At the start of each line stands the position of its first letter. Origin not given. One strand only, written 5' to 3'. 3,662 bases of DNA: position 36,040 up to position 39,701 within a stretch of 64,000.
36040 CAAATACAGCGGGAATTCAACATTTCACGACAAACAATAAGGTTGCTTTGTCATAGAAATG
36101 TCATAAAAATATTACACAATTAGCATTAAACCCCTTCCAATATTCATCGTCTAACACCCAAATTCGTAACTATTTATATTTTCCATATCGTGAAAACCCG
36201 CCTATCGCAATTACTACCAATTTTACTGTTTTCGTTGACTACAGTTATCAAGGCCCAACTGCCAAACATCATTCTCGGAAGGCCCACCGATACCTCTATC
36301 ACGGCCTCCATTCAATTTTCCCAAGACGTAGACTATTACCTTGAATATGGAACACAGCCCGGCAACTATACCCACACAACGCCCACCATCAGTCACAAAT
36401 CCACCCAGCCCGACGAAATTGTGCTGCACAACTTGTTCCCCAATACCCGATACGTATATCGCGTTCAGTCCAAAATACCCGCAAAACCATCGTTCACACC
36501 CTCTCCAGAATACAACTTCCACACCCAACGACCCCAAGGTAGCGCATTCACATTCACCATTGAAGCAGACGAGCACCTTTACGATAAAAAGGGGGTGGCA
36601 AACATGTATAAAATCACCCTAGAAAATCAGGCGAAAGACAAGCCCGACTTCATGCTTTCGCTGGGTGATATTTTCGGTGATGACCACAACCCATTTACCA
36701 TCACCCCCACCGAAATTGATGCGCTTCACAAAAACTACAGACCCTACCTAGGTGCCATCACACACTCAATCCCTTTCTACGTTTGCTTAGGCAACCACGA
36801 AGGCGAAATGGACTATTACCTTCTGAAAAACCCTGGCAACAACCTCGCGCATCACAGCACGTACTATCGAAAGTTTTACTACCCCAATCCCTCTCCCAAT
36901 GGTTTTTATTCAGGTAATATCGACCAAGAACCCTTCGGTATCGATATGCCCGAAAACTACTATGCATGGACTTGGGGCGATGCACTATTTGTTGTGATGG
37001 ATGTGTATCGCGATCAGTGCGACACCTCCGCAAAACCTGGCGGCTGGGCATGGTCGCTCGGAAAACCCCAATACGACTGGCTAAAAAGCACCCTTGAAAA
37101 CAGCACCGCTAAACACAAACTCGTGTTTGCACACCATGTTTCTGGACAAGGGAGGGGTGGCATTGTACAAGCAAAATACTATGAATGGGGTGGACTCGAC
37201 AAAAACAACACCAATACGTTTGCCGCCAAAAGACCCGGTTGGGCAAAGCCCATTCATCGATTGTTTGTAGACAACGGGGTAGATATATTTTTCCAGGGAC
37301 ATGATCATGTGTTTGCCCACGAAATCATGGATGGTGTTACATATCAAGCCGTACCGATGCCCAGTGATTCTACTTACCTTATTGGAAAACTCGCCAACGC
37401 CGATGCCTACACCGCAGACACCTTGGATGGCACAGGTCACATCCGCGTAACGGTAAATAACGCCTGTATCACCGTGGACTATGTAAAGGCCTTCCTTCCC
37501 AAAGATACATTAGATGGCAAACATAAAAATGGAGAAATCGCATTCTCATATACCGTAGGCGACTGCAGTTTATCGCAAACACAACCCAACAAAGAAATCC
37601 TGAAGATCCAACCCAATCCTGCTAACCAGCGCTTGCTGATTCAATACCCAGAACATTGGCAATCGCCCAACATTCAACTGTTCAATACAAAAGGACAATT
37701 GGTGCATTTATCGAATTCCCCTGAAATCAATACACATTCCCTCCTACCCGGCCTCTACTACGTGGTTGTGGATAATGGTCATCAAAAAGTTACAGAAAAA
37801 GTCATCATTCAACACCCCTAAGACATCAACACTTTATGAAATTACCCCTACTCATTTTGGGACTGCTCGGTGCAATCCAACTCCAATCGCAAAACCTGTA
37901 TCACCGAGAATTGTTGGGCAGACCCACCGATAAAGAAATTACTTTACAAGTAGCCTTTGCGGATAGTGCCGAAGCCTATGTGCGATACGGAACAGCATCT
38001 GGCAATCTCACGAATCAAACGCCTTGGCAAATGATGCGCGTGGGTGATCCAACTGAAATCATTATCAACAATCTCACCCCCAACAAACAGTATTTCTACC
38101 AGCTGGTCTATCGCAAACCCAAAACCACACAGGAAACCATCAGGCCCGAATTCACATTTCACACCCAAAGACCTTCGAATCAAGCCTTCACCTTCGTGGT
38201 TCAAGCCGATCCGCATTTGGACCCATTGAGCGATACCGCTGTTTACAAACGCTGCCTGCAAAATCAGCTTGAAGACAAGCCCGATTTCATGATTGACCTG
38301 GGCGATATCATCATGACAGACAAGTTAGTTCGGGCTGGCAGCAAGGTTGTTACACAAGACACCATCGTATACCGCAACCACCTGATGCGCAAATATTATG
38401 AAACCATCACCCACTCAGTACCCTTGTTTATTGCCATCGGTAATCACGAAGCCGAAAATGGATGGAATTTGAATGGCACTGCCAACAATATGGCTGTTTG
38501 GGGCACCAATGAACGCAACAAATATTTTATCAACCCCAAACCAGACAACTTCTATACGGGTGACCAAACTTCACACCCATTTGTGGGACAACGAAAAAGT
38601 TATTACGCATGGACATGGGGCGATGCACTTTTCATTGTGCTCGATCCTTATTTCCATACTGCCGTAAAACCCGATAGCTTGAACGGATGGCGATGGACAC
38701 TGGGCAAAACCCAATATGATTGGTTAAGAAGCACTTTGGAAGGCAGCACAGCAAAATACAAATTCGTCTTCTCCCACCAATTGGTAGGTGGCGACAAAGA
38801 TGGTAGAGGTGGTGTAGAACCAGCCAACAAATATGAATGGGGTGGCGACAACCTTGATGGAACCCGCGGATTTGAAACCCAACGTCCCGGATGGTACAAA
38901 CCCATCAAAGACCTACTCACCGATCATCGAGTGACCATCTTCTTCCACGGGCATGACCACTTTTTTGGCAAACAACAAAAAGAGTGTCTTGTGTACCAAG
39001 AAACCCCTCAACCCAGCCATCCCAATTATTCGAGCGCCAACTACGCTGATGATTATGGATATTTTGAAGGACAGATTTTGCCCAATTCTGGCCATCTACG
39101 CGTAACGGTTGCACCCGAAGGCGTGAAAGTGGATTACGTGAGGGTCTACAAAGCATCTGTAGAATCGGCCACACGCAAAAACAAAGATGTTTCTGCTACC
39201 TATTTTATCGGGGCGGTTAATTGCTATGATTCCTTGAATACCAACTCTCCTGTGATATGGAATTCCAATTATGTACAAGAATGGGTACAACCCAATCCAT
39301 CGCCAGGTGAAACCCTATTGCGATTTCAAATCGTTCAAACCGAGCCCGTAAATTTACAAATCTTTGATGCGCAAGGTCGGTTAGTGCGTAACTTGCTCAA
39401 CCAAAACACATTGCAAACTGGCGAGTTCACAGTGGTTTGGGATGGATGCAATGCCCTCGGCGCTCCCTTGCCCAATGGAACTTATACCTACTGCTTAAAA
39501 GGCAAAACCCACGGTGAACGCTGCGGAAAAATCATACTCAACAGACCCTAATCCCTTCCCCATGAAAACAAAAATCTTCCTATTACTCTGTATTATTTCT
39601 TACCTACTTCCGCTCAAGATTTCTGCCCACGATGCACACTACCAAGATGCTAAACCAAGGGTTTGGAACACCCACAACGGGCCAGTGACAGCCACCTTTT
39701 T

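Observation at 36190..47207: Convergent operon pair: ECF sigma / CpxP-like / MbnP-MbnH-like / YHYH facing a four-gene T9SS cargo operon with a second YHYH protein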

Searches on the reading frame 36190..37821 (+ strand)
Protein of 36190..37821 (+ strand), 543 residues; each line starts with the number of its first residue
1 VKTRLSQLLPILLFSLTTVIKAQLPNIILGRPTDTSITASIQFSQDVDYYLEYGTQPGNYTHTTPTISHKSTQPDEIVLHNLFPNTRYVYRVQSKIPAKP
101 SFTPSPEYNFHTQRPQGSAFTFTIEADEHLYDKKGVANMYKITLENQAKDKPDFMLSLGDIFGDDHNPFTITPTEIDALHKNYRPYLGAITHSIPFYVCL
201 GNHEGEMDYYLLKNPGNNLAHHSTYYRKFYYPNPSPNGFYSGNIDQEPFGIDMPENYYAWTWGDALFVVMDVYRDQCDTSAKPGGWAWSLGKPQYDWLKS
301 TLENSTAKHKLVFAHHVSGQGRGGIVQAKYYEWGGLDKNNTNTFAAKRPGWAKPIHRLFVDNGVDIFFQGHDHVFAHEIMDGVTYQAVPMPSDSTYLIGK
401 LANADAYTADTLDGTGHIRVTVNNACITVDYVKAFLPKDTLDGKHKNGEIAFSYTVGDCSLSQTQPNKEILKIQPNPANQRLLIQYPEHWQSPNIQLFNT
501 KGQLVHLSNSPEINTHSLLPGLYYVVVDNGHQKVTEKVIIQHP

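Call 3: search_protein_families(library=pfam, proteins=[window:36190-37821:+], max_evalue=0.01)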
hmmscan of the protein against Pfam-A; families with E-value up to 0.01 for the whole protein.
window:36190-37821:+ (543 aa): 4 families
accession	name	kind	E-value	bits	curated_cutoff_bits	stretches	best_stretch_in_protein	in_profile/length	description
PF18962.6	Por_Secre_tail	-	4.6e-10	40.1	27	1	475-540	3-75/75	Secretion system C-terminal sorting domain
PF00149.33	Metallophos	-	1.4e-09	39.1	21.5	1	145-374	23-190/191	Calcineurin-like phosphoesterase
PF16656.11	Pur_ac_phosph_N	-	2.2e-07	31.8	30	1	29-112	8-93/93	Purple acid Phosphatase, N-terminal domain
PF09423.15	PhoD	-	0.0088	15.6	27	0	288-322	185-219/343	PhoD-like phosphatase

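Call 4: search_protein_families(library=ncbifam, proteins=[window:36190-37821:+], max_evalue=0.01)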
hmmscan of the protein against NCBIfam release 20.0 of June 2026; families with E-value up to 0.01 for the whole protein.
window:36190-37821:+ (543 aa): 3 families
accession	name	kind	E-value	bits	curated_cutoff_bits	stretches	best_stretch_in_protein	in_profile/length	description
TIGR04183.1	Por_Secre_tail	domain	1.1e-10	41.3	23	1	474-541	2-72/72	T9SS type A sorting domain-containing protein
NF038113.1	T9SSA_dep_M36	equivalog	1.5e-06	26.7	885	1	456-541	777-869/869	T9SS-dependent M36 family metallopeptidase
TIGR03767.1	P_acnes_RR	hypoth_equivalog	0.0002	20.1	330.75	1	256-319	292-349/496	TIGR03767 family metallophosphoesterase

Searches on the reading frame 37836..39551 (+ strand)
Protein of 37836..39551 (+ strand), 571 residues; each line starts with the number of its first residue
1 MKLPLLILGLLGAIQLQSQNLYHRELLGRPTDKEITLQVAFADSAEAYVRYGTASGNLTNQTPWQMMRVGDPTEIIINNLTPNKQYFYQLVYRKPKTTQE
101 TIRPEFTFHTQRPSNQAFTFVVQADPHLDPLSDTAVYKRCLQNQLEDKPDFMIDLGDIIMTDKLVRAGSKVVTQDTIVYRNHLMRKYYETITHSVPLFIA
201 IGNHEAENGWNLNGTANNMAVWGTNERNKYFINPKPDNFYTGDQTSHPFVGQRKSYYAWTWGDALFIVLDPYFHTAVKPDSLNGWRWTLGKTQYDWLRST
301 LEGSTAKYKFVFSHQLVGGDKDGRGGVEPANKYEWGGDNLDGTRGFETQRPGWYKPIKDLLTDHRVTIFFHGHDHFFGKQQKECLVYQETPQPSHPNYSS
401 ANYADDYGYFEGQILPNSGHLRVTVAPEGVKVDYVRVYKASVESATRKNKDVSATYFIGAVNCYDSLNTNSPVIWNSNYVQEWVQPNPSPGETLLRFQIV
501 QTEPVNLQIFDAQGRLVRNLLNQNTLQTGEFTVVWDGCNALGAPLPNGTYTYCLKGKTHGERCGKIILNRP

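Call 3: search_protein_families(library=pfam, proteins=[window:37836-39551:+], max_evalue=0.01)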
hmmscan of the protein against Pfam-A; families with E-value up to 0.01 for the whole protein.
window:37836-39551:+ (571 aa): 6 families
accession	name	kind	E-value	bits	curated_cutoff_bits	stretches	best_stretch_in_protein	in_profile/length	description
PF13860.13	FlgD_ig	-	2.5e-10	40.6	27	1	504-557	24-76/79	FlgD Ig-like domain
PF00149.33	Metallophos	-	1.9e-08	35.4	21.5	1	119-375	2-189/191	Calcineurin-like phosphoesterase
PF09423.15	PhoD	-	7.1e-05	22.5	27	1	143-350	19-241/343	PhoD-like phosphatase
PF16656.11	Pur_ac_phosph_N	-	0.00022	22.1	30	1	43-110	24-93/93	Purple acid Phosphatase, N-terminal domain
PF13585.12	CHU_C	-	0.00022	21.7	27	1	501-558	25-74/86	CHU_C Type IX secretion signal domain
PF18962.6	Por_Secre_tail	-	0.0085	16.8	27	0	486-527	3-44/75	Secretion system C-terminal sorting domain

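Call 4: search_protein_families(library=ncbifam, proteins=[window:37836-39551:+], max_evalue=0.01)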
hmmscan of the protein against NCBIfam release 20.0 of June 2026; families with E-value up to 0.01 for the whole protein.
window:37836-39551:+ (571 aa): 7 families
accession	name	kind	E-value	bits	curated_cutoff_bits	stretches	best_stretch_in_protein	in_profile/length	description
NF005176.1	PRK06655.1-1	equivalog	2.3e-06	27.7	230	1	501-562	95-155/197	flagellar hook assembly protein FlgD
TIGR04183.1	Por_Secre_tail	domain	5.3e-06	26.3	23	1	486-558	3-62/72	T9SS type A sorting domain-containing protein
NF009276.0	PRK12633.1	equivalog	6.9e-05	22.7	383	1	505-552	131-177/234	flagellar basal body rod modification protein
NF009453.0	PRK12813.1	equivalog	0.00081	19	264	1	504-560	125-177/223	flagellar basal body rod modification protein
NF009452.0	PRK12812.1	equivalog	0.00096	18.5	258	1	502-552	151-202/289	flagellar basal body rod modification protein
NF052323.1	T9SSA_dep_M6i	equivalog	0.0012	16.9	600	1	474-523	952-999/1043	T9SS-dependent M6-like inactivated metalloprotease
NF009277.0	PRK12634.1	equivalog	0.005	17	333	1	505-552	124-170/221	flagellar basal body rod modification protein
